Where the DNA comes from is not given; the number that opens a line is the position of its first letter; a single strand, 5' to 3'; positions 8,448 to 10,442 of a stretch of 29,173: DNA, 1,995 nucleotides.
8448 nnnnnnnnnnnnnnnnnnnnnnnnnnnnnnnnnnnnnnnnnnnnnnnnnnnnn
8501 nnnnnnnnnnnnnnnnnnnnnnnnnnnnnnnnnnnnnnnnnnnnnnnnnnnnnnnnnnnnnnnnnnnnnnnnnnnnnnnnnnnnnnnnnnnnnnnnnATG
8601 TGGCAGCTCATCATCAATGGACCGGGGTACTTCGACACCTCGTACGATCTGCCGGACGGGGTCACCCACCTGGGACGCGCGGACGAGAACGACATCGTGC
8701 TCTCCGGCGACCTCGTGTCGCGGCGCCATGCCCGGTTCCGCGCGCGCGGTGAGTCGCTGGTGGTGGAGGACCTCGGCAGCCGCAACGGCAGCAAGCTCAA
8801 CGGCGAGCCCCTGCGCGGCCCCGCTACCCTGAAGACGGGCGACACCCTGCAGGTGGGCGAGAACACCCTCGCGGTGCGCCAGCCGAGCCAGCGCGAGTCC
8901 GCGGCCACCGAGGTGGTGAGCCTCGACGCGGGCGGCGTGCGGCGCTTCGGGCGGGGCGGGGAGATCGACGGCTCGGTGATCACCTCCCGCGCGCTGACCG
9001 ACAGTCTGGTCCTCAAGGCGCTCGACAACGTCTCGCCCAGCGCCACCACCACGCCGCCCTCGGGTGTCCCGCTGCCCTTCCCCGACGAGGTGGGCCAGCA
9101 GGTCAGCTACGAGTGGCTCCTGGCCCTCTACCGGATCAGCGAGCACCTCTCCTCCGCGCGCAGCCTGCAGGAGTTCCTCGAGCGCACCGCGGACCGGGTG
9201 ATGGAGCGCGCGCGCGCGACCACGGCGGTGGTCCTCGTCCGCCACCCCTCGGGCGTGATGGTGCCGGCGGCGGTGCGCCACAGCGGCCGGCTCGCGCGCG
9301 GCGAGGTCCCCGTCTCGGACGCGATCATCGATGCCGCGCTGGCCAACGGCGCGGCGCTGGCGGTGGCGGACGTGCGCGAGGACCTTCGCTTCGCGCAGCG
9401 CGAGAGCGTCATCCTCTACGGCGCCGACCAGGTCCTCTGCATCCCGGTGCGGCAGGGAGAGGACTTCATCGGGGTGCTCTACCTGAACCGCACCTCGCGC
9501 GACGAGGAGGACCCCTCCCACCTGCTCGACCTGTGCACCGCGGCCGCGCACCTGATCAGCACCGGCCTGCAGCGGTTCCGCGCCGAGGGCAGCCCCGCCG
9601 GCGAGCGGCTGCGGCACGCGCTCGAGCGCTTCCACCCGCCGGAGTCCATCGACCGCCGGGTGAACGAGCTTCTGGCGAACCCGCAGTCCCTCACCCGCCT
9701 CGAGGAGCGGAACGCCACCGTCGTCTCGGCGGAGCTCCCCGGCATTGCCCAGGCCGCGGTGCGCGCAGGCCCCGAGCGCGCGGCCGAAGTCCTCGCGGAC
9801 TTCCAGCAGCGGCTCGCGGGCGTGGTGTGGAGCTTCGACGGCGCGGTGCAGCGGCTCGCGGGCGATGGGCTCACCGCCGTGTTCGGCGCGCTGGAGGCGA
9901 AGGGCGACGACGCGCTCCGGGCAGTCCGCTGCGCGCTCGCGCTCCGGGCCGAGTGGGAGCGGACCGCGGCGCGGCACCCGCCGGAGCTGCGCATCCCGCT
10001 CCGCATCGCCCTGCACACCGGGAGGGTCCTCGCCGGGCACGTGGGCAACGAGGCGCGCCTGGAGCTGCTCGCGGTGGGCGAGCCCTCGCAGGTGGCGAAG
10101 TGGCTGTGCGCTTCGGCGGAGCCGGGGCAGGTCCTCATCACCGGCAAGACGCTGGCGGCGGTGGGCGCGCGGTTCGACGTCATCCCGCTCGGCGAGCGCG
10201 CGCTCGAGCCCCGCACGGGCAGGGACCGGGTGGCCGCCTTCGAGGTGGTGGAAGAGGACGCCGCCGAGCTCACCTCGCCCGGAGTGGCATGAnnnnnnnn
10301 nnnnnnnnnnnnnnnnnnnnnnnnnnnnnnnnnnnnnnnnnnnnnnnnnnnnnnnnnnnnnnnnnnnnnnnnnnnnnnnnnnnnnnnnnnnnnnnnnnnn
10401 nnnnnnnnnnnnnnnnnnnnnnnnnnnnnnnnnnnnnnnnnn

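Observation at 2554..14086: Phospho-signalling module (FHA-GAF-pseudocyclase + membrane Ser/Thr kinase + micro-protein) inserted inside a riboswitch-controlled B12 import operon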

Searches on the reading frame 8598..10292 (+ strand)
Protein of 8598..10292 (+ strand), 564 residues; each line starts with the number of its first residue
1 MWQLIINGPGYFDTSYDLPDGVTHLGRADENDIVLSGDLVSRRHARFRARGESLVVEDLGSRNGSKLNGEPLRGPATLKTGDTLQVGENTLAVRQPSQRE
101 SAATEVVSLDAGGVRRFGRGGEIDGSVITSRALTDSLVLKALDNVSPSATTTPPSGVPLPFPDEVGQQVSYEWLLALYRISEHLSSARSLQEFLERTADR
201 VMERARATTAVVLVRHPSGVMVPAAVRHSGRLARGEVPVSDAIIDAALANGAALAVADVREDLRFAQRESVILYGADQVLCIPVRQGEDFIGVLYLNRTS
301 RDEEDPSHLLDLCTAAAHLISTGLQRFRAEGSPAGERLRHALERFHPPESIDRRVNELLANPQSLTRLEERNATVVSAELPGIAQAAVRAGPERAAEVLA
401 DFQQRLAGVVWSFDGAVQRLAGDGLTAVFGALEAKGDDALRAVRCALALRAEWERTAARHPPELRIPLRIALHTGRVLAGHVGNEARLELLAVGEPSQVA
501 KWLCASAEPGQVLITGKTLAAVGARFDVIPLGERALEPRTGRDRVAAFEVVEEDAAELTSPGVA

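Call 7: search_protein_families(library=pfam, proteins=[window:8598-10292:+], max_evalue=0.01)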
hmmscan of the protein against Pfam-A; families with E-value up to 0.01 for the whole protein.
window:8598-10292:+ (564 aa): 6 families
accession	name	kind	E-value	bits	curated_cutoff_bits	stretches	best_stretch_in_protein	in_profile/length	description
PF00498.31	FHA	-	1.2e-17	64.6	20.7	1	24-87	2-67/67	FHA domain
PF16697.10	Yop-YscD_cpl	-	8.4e-13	48.8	33.2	1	15-95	11-92/94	Inner membrane component of T3SS, cytoplasmic domain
PF00211.25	Guanylate_cyc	-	8e-09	35.8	21.9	1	372-544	8-175/183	Adenylate and Guanylate cyclase catalytic domain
PF01590.32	GAF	-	1.8e-08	35.5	22.4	1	192-320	4-129/133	GAF domain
PF13492.12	GAF_3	-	9.7e-06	26.5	27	1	189-326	1-129/129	GAF domain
PF13185.12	GAF_2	-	0.00011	22.8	28.6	1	187-314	1-129/136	GAF domain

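Call 8: search_protein_families(library=ncbifam, proteins=[window:8598-10292:+], max_evalue=0.01)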
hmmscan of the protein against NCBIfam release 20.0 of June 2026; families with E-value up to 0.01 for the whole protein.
window:8598-10292:+ (564 aa): 6 families
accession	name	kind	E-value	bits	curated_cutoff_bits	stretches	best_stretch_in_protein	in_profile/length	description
NF049868.1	FhaB_Rv0019c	equivalog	5.1e-17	62.4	125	1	11-91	76-156/158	FHA domain-containing protein FhaB/FipA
NF041660.2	oxygluDhInhib_OdhI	equivalog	1.4e-12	47.6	200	1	16-89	51-123/130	oxoglutarate dehydrogenase inhibitor Odhl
TIGR03903.1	TOMM_kin_cyc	equivalog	2.8e-10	38.7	705.75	1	389-556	308-468/1267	TOMM system kinase/cyclase fusion protein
TIGR01817.1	nifA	equivalog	9.4e-10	37.9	528.85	1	174-328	4-160/534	nif-specific transcriptional activator NifA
NF052573.1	HisKinEspAMyxo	equivalog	2.7e-09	35.7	1400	1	9-100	34-123/755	serine histidine kinase EspA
NF033760.1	gliding_GltG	equivalog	2.6e-05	23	650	1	21-105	24-106/650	adventurous gliding motility protein GltG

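Call 10: find_homologous_proteins(query=window:8598-10292:+)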
Query window:8598-10292:+ (564 aa): 537 proteins with E <= 0.001 among 8000 candidates; the best 120 are listed.
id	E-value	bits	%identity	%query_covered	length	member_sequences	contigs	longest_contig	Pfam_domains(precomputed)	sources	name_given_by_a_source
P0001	0.0e+0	1224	100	100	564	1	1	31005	PF00498.32,PF01590.33,PF16697.11,PF00211.26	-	-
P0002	0.0e+0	1026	85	100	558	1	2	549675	PF00498.32,PF01590.33,PF16697.11,PF13492.13,PF00211.26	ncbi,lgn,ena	-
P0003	1.1e-247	841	71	100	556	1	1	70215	PF00498.32,PF01590.33,PF16697.11,PF00211.26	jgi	jgi:adenylate cyclase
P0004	1.2e-225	769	64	100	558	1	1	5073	PF00498.32,PF01590.33,PF16697.11,PF13492.13,PF00211.26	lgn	-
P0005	3.5e-223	760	65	100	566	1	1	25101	PF13185.13,PF00498.32,PF01590.33,PF16697.11,PF00211.26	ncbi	-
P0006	4.4e-217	740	63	100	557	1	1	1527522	PF13185.13,PF00498.32,PF01590.33,PF16697.11,PF13492.13,PF00211.26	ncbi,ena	-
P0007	7.8e-215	733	61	100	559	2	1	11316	PF00498.32,PF01590.33,PF16697.11,PF00211.26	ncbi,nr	ncbi:MAG: FHA domain-containing protein [Myxococcaceae bacterium]|nr:FHA domain-containing protein [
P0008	1.5e-211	722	60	100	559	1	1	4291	PF13185.13,PF00498.32,PF01590.33,PF16697.11,PF00211.26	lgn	-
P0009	3.4e-211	721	61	100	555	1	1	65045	PF13185.13,PF00498.32,PF01590.33,PF16697.11,PF13492.13,PF00211.26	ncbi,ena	-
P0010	1.0e-204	699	60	100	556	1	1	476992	PF13185.13,PF00498.32,PF01590.33,PF16697.11,PF00211.26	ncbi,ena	ncbi:MAG: adenylate/guanylate cyclase domain-containing protein [Myxococcaceae bacterium]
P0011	1.1e-204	699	59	100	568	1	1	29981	PF00498.32,PF01590.33,PF16697.11,PF00211.26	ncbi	-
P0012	4.5e-204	697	58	100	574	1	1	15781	PF00498.32,PF01590.33,PF16697.11,PF00211.26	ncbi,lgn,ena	-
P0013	1.9e-203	695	59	100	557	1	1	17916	PF00498.32,PF01590.33,PF16697.11,PF00211.26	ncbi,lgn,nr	ncbi:MAG: FHA domain-containing protein [Myxococcales bacterium]|nr:FHA domain-containing protein [M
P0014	2.0e-200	685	58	100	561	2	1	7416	PF00498.32,PF01590.33,PF16697.11,PF00211.26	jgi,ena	-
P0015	8.6e-200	683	59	100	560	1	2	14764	PF13185.13,PF00498.32,PF01590.33,PF16697.11,PF00211.26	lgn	-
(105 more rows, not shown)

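Call 13: find_related_loci(query=A1, collection=genome_contigs, flank=10000)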
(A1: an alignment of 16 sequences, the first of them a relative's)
Query A1 (564 aa) in genome_contigs; peptide patterns used: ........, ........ (x = any residue, [..] = any of these).
242 stretches matched a pattern; 165 encode a relative of the query (tblastn E <= 1e-3); the best 80 are kept; 80 distinct loci.
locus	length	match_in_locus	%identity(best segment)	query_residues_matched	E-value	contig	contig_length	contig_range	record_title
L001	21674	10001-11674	85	1-564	0e+0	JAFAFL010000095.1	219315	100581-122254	MAG: Proteobacteria bacterium isolate OH_SBlB_171 k127_1386386, whole genome shotgun sequence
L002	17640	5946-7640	65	1-563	0e+0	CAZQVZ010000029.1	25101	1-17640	MAG TPA_asm: uncultured Myxococcaceae bacterium isolate SRP220891_co3_145 genome assembly, contig: NODE_2281_length_2510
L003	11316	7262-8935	61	1-563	0e+0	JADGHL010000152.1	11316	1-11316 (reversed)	MAG: Myxococcaceae bacterium isolate HOG29 NODE_3933_length_11316_cov_26.466881, whole genome shotgun sequence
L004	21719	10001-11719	56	1-563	0e+0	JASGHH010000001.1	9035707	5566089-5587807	MAG: Myxococcaceae bacterium isolate 5N015 JMF-2111-06-0005.ont.bin.15_0, whole genome shotgun sequence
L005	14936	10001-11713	58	1-563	0e+0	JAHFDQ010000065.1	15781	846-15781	MAG: Archangiaceae bacterium isolate nzgw249 NODE_4485_length_15782_cov_2.806015, whole genome shotgun sequence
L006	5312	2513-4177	60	1-563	0e+0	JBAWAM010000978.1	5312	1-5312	MAG: Myxococcaceae bacterium isolate MFD05674_ilm_asm_bin19 k127_306857, whole genome shotgun sequence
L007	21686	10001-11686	57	1-563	0e+0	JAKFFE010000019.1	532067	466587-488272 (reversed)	MAG: Myxococcaceae bacterium isolate LC092 contig-124_2, whole genome shotgun sequence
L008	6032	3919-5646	56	1-563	0e+0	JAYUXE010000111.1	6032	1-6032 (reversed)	MAG: Archangiaceae bacterium isolate GL132_DN_concoct_262 GL132_DN_concoct_262_110, whole genome shotgun sequence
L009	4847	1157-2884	56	1-563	0e+0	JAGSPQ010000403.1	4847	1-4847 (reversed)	MAG: Myxococcaceae bacterium isolate CTSoil_096 scaffold_31921, whole genome shotgun sequence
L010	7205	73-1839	55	1-563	0e+0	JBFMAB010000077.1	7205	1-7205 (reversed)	MAG: Myxococcota bacterium isolate MAG127 MAG127_77, whole genome shotgun sequence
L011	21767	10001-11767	55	1-555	0e+0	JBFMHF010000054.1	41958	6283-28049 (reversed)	MAG: Myxococcota bacterium isolate MAG316 MAG316_54, whole genome shotgun sequence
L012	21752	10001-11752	55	1-563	0e+0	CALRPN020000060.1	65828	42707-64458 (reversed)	MAG: Archangium gephyra isolate JJ-KV9-13-1-m1-bin299 genome assembly, contig: JJ-KV9-13-C94, whole genome shotgun seque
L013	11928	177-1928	54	1-563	0e+0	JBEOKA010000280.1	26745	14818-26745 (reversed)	MAG: Myxococcaceae bacterium isolate mt_II.5 NODE_473_length_26745_cov_7.235407, whole genome shotgun sequence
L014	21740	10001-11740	55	1-563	0e+0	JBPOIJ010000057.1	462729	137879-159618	MAG: Myxococcota bacterium isolate MAG_545 c_000000506528, whole genome shotgun sequence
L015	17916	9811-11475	59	1-562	0e+0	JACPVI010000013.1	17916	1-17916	MAG: Myxococcales bacterium isolate NC_groundwater_780_Ag_S2p5_69_11 JBCH_GD18_4_SO25_S179_scaffold_84991, whole genome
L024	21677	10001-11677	56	1-562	0e+0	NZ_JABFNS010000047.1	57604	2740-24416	Myxococcus xanthus strain AM003 NODE_47_length_57604_cov_34.7786, whole genome shotgun sequence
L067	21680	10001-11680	55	1-560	1e-180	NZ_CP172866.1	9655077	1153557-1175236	Corallococcus coralloides strain KYC2213 chromosome, complete genome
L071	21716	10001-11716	52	1-563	7e-179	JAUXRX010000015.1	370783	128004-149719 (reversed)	MAG: Archangium sp. isolate C12_metabat.bin.17_sub C12_k141_13150, whole genome shotgun sequence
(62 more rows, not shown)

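Call 24: list_cluster_members(proteins=[L024:10001-11686:+, L024:9355-9858:+, L024:15439-16221:+, L024:8558-9322:+])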
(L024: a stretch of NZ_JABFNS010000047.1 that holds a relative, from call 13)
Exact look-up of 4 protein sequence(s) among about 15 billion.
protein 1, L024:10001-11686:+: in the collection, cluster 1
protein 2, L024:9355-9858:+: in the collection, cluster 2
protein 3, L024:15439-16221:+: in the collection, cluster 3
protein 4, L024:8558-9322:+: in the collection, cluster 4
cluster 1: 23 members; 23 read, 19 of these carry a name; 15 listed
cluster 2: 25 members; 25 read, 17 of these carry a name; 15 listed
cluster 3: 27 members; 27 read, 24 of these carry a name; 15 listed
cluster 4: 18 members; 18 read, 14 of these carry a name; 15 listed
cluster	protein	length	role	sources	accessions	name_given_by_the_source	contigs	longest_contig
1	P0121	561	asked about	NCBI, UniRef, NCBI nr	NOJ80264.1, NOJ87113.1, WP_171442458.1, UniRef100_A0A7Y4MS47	FHA domain-containing protein [Myxococcus xanthus] | FHA domain-containing protein n=1 Tax=Myxococcus xanthus TaxID=34 RepID=A0A7Y4MS47_MYXXA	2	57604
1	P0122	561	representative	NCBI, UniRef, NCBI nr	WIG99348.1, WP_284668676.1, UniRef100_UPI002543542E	FHA domain-containing protein [Myxococcus sp. SDU36] | FHA domain-containing protein n=1 Tax=Myxococcus sp. SDU36 TaxID=2831967 ...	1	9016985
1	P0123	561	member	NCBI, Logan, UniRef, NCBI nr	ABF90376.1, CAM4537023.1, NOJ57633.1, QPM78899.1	FHA/GAF domain protein [Myxococcus xanthus DK 1622] | FHA/GAF domain protein n=1 Tax=Myxococcus xanthus (strain DK1622) TaxID=246197 ... | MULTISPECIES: FHA domain-containing protein [Myxococcus]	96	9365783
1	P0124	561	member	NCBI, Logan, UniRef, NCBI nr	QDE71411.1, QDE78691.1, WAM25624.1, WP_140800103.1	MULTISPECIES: FHA domain-containing protein [Myxococcus] | Cyclase n=1 Tax=Myxococcus xanthus TaxID=34 RepID=A0AAE6G5Q5_MYXXA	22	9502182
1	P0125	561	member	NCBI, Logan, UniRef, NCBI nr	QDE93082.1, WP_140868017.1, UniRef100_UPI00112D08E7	cyclase [Myxococcus xanthus] | FHA domain-containing protein n=1 Tax=Myxococcus xanthus TaxID=34 RepID=UPI00112D08E7 | FHA domain-containing protein [Myxococcus xanthus]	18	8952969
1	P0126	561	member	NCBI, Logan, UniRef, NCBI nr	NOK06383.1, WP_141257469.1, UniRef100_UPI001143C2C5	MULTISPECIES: FHA domain-containing protein [Myxococcus] | FHA domain-containing protein n=1 Tax=Myxococcus TaxID=32 RepID=UPI001143C2C5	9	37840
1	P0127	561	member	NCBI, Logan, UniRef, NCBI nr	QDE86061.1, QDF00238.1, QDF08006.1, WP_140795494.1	FHA domain-containing protein [Myxococcus xanthus] | FHA domain-containing protein n=1 Tax=Myxococcus xanthus TaxID=34 RepID=UPI0011297CE5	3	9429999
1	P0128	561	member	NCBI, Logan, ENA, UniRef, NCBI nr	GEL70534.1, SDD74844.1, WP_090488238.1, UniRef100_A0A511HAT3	FHA domain-containing protein [Myxococcus virescens] | Adenylate cyclase, class 3 n=1 Tax=Myxococcus virescens TaxID=83456 RepID=A0A511HAT3_9BACT | adenylate/guanylate cyclase domain-containing protein [Myxococcus virescens]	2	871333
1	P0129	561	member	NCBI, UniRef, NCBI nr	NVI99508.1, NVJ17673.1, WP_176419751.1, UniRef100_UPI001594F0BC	FHA domain-containing protein [Myxococcus sp. AM009] | FHA domain-containing protein n=1 Tax=unclassified Myxococcus TaxID=2648731 ... | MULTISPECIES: FHA domain-containing protein [unclassified Myxococcus]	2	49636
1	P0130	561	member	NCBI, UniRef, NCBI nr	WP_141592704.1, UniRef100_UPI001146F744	FHA domain-containing protein [Myxococcus sp. AB056] | FHA domain-containing protein n=1 Tax=Myxococcus sp. AB056 TaxID=2562792 ...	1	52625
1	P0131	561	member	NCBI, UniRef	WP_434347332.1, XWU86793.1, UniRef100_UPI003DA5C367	FHA domain-containing protein [Myxococcus virescens] | FHA domain-containing protein n=1 Tax=Myxococcus virescens TaxID=83456 RepID=UPI003DA5C367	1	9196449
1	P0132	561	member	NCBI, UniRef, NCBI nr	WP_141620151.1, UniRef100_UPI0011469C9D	FHA domain-containing protein [Myxococcus sp. AB036A] | FHA domain-containing protein n=1 Tax=Myxococcus sp. AB036A TaxID=2562793 ...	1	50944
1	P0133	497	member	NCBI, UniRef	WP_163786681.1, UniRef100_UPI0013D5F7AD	FHA domain-containing protein, partial [Myxococcus vastator] | FHA domain-containing protein n=1 Tax=Myxococcus vastator TaxID=2709664 ...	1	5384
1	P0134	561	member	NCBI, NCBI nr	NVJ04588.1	FHA domain-containing protein [Myxococcus sp. AM001]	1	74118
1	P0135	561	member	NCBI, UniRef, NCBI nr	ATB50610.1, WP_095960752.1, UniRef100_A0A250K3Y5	FHA domain-containing protein [Corallococcus macrosporus] | Cyclase n=1 Tax=Corallococcus macrosporus DSM 14697 TaxID=1189310 RepID=A0A250K3Y5_9BACT | adenylate/guanylate cyclase domain-containing protein [Corallococcus macrosporus]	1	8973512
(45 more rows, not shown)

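Call 35: search_protein_families(library=pfam, proteins=[L024:7200-8561:+, L024:8558-9322:+, L024:9355-9858:+, L024:16291-18528:+, L067:7033-7323:+, L011:15928-16728:+], max_evalue=0.001)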
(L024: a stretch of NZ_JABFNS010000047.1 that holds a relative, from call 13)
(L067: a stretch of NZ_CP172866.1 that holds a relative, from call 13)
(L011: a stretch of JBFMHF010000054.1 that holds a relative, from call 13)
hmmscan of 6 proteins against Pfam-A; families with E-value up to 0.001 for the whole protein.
L024:7200-8561:+ (453 aa): 0 families

L024:8558-9322:+ (254 aa): 0 families

L024:9355-9858:+ (167 aa): 1 family
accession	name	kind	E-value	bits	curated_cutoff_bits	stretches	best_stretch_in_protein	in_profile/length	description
PF00355.32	Rieske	-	1.5e-11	44.5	20.3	1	91-153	25-88/88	Rieske [2Fe-2S] domain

L024:16291-18528:+ (745 aa): 0 families

L067:7033-7323:+ (96 aa): 0 families

L011:15928-16728:+ (266 aa): 0 families

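Call 39: search_protein_families(library=pfam, proteins=[L071:9074-9952:-, L071:11803-13044:+, L071:13088-13588:+, L071:13607-15229:-, L071:15479-16255:+, L071:16248-17951:-, L071:18047-18586:+, L071:8126-9058:+, L011:11843-14008:-, L011:5703-7880:+], max_evalue=0.001)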
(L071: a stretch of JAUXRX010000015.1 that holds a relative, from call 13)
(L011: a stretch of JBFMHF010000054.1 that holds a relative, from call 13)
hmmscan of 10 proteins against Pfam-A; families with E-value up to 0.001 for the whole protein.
L071:9074-9952:- (292 aa): 3 families
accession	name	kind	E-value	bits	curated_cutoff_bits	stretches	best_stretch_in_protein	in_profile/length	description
PF00702.32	Hydrolase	-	3.1e-15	57.5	26.4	2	3-159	1-157/191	haloacid dehalogenase-like hydrolase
PF13419.12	HAD_2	-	2.1e-13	51.2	23.8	2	190-234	134-177/178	Haloacid dehalogenase-like hydrolase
PF13242.12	Hydrolase_like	-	9.3e-09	35.5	22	1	190-240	3-53/75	HAD-hyrolase-like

L071:11803-13044:+ (413 aa): 4 families
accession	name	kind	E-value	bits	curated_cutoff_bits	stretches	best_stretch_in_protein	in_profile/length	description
PF02518.31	HATPase_c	-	1.4e-18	67.8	26.4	1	293-412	1-110/111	Histidine kinase-, DNA gyrase B-, and HSP90-like ATPase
PF13185.12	GAF_2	-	4.2e-07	30.7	28.6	1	17-162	2-136/136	GAF domain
PF00512.31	HisKA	-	3.9e-06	27.2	26.9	1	196-249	5-62/66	His Kinase A (phospho-acceptor) domain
PF01590.32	GAF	-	1.7e-05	25.8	22.4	1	28-160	11-132/133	GAF domain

L071:13088-13588:+ (166 aa): 2 families
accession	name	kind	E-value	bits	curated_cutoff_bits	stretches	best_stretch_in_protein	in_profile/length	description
PF08534.16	Redoxin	-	5.4e-35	120.8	26.6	1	6-163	3-148/148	Redoxin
PF00578.27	AhpC-TSA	-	4.4e-09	36.8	26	1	6-144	2-122/124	AhpC/TSA family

L071:13607-15229:- (540 aa): 5 families
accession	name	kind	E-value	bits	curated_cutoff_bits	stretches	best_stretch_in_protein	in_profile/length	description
PF00069.31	Pkinase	-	5.3e-47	160.9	31.7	1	18-237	1-210/263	Protein kinase domain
PF07714.23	PK_Tyr_Ser-Thr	-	9.3e-31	107.5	23.1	1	19-243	2-224/258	Protein tyrosine and serine/threonine kinase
PF03109.22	ABC1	-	1.1e-07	31.7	22.9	1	71-179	121-226/244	ABC1 atypical kinase-like domain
PF01636.29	APH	-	6.5e-06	26.5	23.2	1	56-136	31-110/239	Phosphotransferase enzyme family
PF06293.20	Kdo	-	2.8e-05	24.1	21.3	1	94-168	93-170/207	Lipopolysaccharide kinase (Kdo/WaaP) family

L071:15479-16255:+ (258 aa): 0 families

L071:16248-17951:- (567 aa): 3 families
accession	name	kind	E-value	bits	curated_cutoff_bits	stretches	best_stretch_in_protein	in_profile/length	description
PF02518.31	HATPase_c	-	1.2e-29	103.4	26.4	1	308-418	1-109/111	Histidine kinase-, DNA gyrase B-, and HSP90-like ATPase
PF00072.30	Response_reg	-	2.9e-23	82.6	30.2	1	443-551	1-106/111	Response regulator receiver domain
PF00512.31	HisKA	-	3.2e-19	69.2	26.9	1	198-262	2-66/66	His Kinase A (phospho-acceptor) domain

L071:18047-18586:+ (179 aa): 1 family
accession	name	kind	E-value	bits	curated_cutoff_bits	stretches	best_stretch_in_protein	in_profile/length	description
PF09536.15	DUF2378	-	8.7e-50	169.4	22.2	1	4-177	1-176/177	Protein of unknown function (DUF2378)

L071:8126-9058:+ (310 aa): 0 families

L011:11843-14008:- (721 aa): 3 families
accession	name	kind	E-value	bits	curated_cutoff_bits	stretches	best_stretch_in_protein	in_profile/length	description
PF02129.25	Peptidase_S15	-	7.7e-30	104.9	23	1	97-370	1-261/262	X-Pro dipeptidyl-peptidase (S15 family)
PF08530.16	PepX_C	-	4.2e-28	99.2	22.5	1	464-650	20-178/217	X-Pro dipeptidyl-peptidase C-terminal non-catalytic domain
PF17936.7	Big_6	-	0.00045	20.8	27.6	1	13-40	21-48/83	Bacterial Ig domain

L011:5703-7880:+ (725 aa): 2 families
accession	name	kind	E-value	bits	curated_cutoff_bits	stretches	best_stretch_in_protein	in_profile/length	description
PF06452.16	CBM9_1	-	6.8e-10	39.6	23.4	1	41-199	1-150/185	Carbohydrate family 9 binding domain-like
PF19313.5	DUF5916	-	4.2e-09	36.1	22.6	1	239-336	5-96/572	Domain of unknown function (DUF5916)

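Call 68: predict_structure(alignment_id=A1)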
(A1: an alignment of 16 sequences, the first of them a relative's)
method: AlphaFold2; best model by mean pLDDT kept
length: 564 residues; sequences in the alignment: 16
mean_pLDDT: 78.0   pTM: 0.46
mean pLDDT of the five models: 78.0, 74.9, 72.6, 70.2, 63.6
residues with pLDDT >= 90: 108; 70-90: 323; 50-70: 94; < 50: 39
segments of 3 or more residues with pLDDT < 50: 37-39, 98-107, 146-162, 164-166, 559-564
pLDDT, mean of each block of 10 residues (from residue 1): 78 78 73 55 80 85 81 87 81 66 44 65 73 78 51 42 54 81 79 89 86 81 82 66 85 78 56 67 85 86 73 90 76 71 82 84 81 94 85 84 88 88 89 81 94 92 91 93 75 89 91 92 87 75 84 64 39
secondary structure, 60 per line:
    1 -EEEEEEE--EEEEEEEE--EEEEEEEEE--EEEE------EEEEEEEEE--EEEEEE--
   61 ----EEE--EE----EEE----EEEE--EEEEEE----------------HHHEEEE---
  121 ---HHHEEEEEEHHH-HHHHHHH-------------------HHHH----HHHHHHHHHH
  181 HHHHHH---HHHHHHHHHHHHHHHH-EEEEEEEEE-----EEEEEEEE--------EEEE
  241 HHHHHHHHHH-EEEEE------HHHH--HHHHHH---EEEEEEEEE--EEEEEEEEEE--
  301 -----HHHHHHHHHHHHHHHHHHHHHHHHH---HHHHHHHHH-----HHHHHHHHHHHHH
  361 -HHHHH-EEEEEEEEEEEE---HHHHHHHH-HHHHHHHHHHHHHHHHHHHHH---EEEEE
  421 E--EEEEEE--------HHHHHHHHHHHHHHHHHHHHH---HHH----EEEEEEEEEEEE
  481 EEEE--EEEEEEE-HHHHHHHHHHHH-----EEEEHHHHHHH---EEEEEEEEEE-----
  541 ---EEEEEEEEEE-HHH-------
elements in order: E2-8 E11-18 E21-29 E32-35 E42-50 E53-58 E65-67 E76-78 E83-86 E89-94 E114-117 E127-132 H137-143 H163-166 H171-186 H190-205 E207-215 E221-228 E237-240 H241-250 E252-256 H263-266 H269-274 E278-286 E289-298 H306-330 H334-342 H348-360 H362-366 E368-379 H383-390 H392-412 E416-421 E424-429 H438-458 E469-484 E487-493 H495-506 E512-515 H516-522 E526-535 E544-553
